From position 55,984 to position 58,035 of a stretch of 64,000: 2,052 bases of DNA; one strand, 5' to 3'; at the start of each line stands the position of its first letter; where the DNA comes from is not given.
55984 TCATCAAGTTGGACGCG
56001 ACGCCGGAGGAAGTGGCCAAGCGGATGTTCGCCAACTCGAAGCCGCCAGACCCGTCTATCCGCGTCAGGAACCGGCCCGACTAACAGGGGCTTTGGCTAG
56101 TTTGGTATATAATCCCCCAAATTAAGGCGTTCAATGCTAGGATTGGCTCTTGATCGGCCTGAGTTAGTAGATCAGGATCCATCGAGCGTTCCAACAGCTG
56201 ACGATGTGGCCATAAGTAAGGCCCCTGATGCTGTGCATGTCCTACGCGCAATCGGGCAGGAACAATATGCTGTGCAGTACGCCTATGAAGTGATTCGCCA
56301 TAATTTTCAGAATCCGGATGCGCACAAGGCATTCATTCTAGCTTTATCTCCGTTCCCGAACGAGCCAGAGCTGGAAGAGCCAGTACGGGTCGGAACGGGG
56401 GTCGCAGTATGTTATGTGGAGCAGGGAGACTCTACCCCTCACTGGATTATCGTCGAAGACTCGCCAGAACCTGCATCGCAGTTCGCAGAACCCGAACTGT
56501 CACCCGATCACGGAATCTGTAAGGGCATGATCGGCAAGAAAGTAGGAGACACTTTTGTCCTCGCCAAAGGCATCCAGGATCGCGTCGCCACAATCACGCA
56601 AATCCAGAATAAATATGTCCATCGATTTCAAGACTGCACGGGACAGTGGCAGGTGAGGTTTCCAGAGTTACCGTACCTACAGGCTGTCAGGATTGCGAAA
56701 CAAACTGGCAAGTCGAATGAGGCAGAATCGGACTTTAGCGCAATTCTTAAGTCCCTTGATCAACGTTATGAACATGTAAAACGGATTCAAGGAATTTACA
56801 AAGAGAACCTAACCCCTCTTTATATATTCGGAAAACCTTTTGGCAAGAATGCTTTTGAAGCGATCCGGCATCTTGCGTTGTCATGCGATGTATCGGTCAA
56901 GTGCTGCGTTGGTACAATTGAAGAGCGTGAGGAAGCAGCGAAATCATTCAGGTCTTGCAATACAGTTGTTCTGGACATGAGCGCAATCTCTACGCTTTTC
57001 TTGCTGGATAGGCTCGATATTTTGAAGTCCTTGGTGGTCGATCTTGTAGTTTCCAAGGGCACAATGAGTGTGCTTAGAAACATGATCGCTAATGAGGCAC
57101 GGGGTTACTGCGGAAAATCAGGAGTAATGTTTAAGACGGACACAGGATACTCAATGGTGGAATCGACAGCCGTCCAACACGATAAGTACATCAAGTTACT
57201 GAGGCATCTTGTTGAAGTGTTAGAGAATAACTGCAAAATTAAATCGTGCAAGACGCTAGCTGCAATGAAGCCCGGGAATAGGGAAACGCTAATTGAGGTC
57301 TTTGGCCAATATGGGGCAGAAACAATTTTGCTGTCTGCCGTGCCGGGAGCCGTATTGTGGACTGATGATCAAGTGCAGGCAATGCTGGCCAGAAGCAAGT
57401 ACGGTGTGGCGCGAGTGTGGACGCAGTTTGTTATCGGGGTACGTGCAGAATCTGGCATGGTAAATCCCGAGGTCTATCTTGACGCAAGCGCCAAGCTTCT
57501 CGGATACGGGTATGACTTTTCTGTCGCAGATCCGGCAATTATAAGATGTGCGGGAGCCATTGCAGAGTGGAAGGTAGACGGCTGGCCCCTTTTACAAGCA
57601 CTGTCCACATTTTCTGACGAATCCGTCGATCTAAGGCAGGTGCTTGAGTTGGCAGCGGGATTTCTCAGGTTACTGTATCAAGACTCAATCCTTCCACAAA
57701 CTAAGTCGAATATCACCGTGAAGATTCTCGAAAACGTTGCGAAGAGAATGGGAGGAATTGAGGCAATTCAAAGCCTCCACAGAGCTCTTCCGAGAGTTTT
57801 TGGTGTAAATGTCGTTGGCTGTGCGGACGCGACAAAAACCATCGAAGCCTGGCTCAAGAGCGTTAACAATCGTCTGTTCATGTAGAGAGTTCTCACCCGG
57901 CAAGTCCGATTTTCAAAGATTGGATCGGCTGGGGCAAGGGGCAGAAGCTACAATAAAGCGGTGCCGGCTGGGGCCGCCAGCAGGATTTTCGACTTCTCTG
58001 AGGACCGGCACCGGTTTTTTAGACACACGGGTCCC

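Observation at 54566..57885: Candidate four-gene defense module: MT-A70 MTase, overlapping putative REase, 49-aa basic ORF and a GreA/B-C + PIN-like protein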

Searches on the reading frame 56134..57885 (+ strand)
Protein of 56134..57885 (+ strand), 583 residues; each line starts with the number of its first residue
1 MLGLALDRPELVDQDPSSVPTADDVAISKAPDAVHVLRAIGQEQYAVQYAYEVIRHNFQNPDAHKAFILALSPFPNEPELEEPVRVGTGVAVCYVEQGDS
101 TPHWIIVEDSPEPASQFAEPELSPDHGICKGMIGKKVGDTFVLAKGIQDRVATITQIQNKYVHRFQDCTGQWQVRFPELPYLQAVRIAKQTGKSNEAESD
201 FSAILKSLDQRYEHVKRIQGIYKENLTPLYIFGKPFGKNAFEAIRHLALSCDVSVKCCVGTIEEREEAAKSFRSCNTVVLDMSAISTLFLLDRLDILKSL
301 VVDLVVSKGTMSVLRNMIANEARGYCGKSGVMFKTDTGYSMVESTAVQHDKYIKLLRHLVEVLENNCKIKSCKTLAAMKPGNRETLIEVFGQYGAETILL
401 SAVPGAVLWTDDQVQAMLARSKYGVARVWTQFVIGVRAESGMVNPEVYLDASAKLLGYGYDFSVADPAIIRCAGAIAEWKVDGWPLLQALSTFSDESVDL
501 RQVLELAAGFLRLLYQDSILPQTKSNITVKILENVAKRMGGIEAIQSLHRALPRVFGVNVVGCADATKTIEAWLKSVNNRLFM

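Call 3: search_protein_families(library=pfam, proteins=[window:56134-57885:+], max_evalue=0.1)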
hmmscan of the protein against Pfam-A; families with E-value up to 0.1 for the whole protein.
window:56134-57885:+ (583 aa): 2 families
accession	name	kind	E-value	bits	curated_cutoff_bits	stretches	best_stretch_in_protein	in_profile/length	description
PF20698.3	PIN-TPR-GreABC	-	4.3e-13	50.1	27.8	1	279-416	1-133/138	PIN domain associated with the TPR-GreAB-C-PIN system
PF01272.25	GreA_GreB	-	0.086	13.3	26.9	0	84-158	6-76/77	Transcription elongation factor, GreA/GreB, C-term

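Call 4: search_protein_families(library=padloc, proteins=[window:56134-57885:+], max_evalue=0.1)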
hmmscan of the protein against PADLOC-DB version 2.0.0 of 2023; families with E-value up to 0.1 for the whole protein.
window:56134-57885:+ (583 aa): 2 families
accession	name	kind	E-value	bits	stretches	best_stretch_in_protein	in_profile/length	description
PDLC05068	PDC-S70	-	0.0095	14.5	1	277-314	2-39/125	-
PDLC05071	PDC-S70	-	0.014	13.5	1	278-317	3-42/161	-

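Call 6: find_homologous_proteins(query=window:56134-57885:+)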
Query window:56134-57885:+ (583 aa): 28 proteins with E <= 0.001 among 8000 candidates.
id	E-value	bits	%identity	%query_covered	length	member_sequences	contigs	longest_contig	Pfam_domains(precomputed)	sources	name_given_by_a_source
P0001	2.8e-277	939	72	100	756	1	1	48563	PF20698.4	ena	-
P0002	1.5e-258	877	67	100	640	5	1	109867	PF20698.4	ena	-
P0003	4.6e-252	856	66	99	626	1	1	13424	PF20698.4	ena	-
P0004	1.2e-245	835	64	99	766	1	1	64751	PF20698.4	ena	-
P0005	5.5e-244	829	66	93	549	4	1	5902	PF20698.4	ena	-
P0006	1.8e-243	827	63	97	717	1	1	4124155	PF20698.4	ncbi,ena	-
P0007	2.7e-239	814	62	99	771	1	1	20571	PF20698.4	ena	-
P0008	9.8e-237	805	62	98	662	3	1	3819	PF20698.4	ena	-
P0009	1.9e-201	689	55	98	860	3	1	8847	PF13428.13,PF20698.4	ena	-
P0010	1.0e-193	663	52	99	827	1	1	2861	PF20698.4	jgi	-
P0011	3.0e-193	662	63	83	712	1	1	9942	PF20698.4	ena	-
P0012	3.8e-192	658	54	99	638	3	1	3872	PF20698.4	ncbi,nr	ncbi:MAG: GreA/GreB family elongation factor [Candidatus Dadabacteria bacterium]|nr:GreA/GreB family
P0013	4.0e-180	618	75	63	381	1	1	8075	PF20698.4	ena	-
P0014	3.4e-165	569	66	68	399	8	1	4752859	PF20698.4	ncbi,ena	-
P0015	2.4e-150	520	61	66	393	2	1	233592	PF20698.4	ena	-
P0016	5.2e-139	483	56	69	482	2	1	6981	PF20698.4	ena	-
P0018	3.3e-134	467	65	57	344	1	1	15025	PF20698.4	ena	-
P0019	9.2e-126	439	59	56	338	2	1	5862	PF20698.4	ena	-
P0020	8.7e-125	436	52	70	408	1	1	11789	PF20698.4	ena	-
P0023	1.1e-104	369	56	55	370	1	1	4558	PF20698.4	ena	-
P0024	3.0e-103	365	76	37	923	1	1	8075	PF14559.13,PF00515.35,PF13424.13,PF13428.13,PF07719.24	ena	-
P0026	6.1e-92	327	49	55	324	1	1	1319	PF20698.4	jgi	jgi:hypothetical protein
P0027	2.6e-90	322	33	99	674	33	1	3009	PF20698.4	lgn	-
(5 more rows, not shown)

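Call 15: find_encoding_contigs(protein=P0024, flank=6000, max_places=3)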
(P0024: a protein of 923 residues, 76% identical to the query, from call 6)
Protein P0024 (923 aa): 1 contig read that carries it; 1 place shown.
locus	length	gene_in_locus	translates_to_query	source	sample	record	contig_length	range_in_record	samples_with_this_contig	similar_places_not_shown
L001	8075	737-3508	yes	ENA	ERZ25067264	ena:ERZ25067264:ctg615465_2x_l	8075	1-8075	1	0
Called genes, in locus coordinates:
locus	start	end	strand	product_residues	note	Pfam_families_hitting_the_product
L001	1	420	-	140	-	?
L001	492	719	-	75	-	-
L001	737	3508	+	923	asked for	PF13428:TPR_14 (faint), PF13424:TPR_12 (faint), PF07719:TPR_2 (faint), PF14559:TPR_19 (faint), PF00515:TPR_1 (faint)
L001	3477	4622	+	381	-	PF20698:PIN-TPR-GreABC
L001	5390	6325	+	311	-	PF00520:Ion_trans, PF08016:PKD_channel (faint), PF07885:Ion_trans_2, PF13248:Zn_ribbon_3 (weak)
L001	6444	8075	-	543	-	?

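Call 16: find_encoding_contigs(protein=P0006, flank=8000, max_places=3)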
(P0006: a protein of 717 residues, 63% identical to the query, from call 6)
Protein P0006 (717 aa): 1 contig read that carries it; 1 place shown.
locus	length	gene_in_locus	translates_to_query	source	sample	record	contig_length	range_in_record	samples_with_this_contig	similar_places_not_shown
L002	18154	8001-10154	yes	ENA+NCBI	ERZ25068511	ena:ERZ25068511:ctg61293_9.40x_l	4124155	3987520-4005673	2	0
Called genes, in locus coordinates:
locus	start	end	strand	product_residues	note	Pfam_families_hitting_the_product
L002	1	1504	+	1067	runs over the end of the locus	PF02384:N6_Mtase (weak), PF18135:Type_ISP_C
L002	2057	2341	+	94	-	PF05015:HigB-like_toxin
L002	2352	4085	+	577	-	PF01381:HTH_3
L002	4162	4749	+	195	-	-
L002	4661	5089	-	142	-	PF13565:HTH_32 (weak)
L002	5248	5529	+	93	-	-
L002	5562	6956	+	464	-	PF13174:TPR_6 (faint), PF14559:TPR_19 (faint), PF13428:TPR_14 (faint)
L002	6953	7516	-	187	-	PF13358:DDE_3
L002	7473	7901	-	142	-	-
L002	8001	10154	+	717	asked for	PF20698:PIN-TPR-GreABC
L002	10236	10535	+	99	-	PF14384:BrnA_antitoxin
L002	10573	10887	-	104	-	PF21716:dnstrm_HI1420, PF01381:HTH_3 (weak)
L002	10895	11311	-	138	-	PF12276:DUF3617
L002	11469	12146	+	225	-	PF12973:Cupin_7, PF19480:DUF6016 (faint), PF00190:Cupin_1 (faint), PF07883:Cupin_2 (weak), PF16867:DMSP_lyase (faint), PF12973:Cupin_7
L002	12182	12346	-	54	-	PF10262:Rdx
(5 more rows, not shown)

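Call 39: search_protein_families(library=ncbifam, proteins=[window:56134-57885:+], max_evalue=0.01)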
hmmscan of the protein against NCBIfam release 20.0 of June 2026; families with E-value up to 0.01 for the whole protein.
window:56134-57885:+ (583 aa): 0 families

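Call 60: predict_structure(alignment_id=A1)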
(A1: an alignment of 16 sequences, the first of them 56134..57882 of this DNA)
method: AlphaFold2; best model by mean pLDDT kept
length: 583 residues; sequences in the alignment: 16
mean_pLDDT: 74.5   pTM: 0.54
mean pLDDT of the five models: 74.5, 70.5, 65.6, 60.1, 52.6
residues with pLDDT >= 90: 111; 70-90: 303; 50-70: 62; < 50: 107
segments of 3 or more residues with pLDDT < 50: 170-191, 195-199, 203-256, 325-343, 581-583
pLDDT, mean of each block of 10 residues (from residue 1): 63 80 83 85 85 87 82 56 87 86 89 83 90 93 79 92 71 37 36 49 47 42 38 40 46 47 74 90 79 81 87 75 51 33 56 80 91 80 75 85 90 76 85 85 87 79 76 86 83 81 90 88 90 91 92 78 86 81 39
secondary structure, 60 per line:
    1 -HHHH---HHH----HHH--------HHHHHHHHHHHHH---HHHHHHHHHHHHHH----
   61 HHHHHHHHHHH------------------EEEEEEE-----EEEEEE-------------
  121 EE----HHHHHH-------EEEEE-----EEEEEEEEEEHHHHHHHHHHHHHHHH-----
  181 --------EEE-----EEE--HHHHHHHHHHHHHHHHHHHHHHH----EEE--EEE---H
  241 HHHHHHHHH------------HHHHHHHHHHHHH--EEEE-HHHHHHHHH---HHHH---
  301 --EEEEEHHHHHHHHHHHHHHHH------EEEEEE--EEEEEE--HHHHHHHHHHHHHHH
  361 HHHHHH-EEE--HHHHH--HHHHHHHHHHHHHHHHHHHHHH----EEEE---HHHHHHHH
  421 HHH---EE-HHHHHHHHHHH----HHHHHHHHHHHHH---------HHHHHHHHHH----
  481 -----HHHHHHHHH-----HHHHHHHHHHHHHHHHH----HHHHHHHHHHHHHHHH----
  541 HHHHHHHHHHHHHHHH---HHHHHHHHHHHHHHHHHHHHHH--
elements in order: H2-5 H27-39 H43-56 H61-71 E90-96 E102-107 H127-132 E140-144 E150-159 H160-175 E189-191 E197-199 H202-224 E229-231 E234-236 H240-249 H262-274 E277-280 H282-290 H294-297 E303-307 H308-323 E330-335 E338-343 H346-366 E368-370 H373-377 H380-401 E406-409 H413-423 H430-440 H445-457 H467-476 H486-494 H500-516 H521-536 H541-556 H560-581

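Call 63: fold_search(model_id=the predicted structure, library=pdb)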
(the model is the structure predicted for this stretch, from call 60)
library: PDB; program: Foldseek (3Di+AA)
matches with E <= 10: 720; with E <= 0.001: 1
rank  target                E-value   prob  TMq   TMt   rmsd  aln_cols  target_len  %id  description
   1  9a7t_B                3.0e-04  1.00  0.12  0.40  15.3       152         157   16  Integrative model of RPOB-GREA by crosslinking MS and deep learning (released 2024-09-18)
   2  2f23_A                1.7e-03  1.00  0.12  0.41  18.2       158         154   16  Crystal structure of GreA factor homolog 1 (Gfh1) protein of Thermus thermophilus (released 2006-05-30)
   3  2eul_A                4.5e-03  1.00  0.11  0.40  18.3       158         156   14  Structure of the transcription factor Gfh1. (released 2005-11-15)
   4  2etn_B                4.9e-03  1.00  0.12  0.41  18.3       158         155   16  Crystal structure of Thermus aquaticus Gfh1 (released 2006-02-14)
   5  3aoh_X                5.4e-03  1.00  0.12  0.43  12.6       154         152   14  RNA polymerase-Gfh1 complex (Crystal type 1) (released 2010-12-08)
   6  3aoi_X                5.6e-03  1.00  0.12  0.43  12.4       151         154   14  RNA polymerase-Gfh1 complex (Crystal type 2) (released 2010-12-08)
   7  2p4v_A                6.7e-03  1.00  0.12  0.38  15.2       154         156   15  Crystal structure of the transcript cleavage factor, GreB at 2.6A resolution (released 2008-01-22)
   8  2pn0_C                7.0e-03  1.00  0.12  0.52  10.8       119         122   17  Prokaryotic transcription elongation factor GreA/GreB from Nitrosomonas europaea (released 2007-05-22)
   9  2etn_A                8.8e-03  1.00  0.12  0.42  17.7       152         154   15  Crystal structure of Thermus aquaticus Gfh1 (released 2006-02-14)
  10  2pn0_A                1.1e-02  1.00  0.12  0.52  10.8       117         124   17  Prokaryotic transcription elongation factor GreA/GreB from Nitrosomonas europaea (released 2007-05-22)
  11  3bmb_A                1.3e-02  1.00  0.12  0.43   6.6        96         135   16  Crystal structure of a new RNA polymerase interacting protein (released 2008-10-28)
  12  2pn0_D                1.9e-02  1.00  0.12  0.53  11.1       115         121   12  Prokaryotic transcription elongation factor GreA/GreB from Nitrosomonas europaea (released 2007-05-22)
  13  4wqt_X                2.2e-02  1.00  0.12  0.43  12.7       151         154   14  Thermus thermophilus RNA polymerase complexed with an RNA cleavage stimulating factor (a GreA/Gfh1 chimeric protein) (released 2015-02-18)
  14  5k7v_A                1.2e-01  0.21  0.11  0.17  20.2       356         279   11  Computational Design of Self-Assembling Cyclic Protein Homooligomers (released 2017-04-12)
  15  5yew_A                1.4e-01  0.07  0.08  0.11  25.9       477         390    9  Structural basis for GTP hydrolysis and conformational change of mitofusin 1 in mediating mitochondrial fusion (released 2018-01-31)
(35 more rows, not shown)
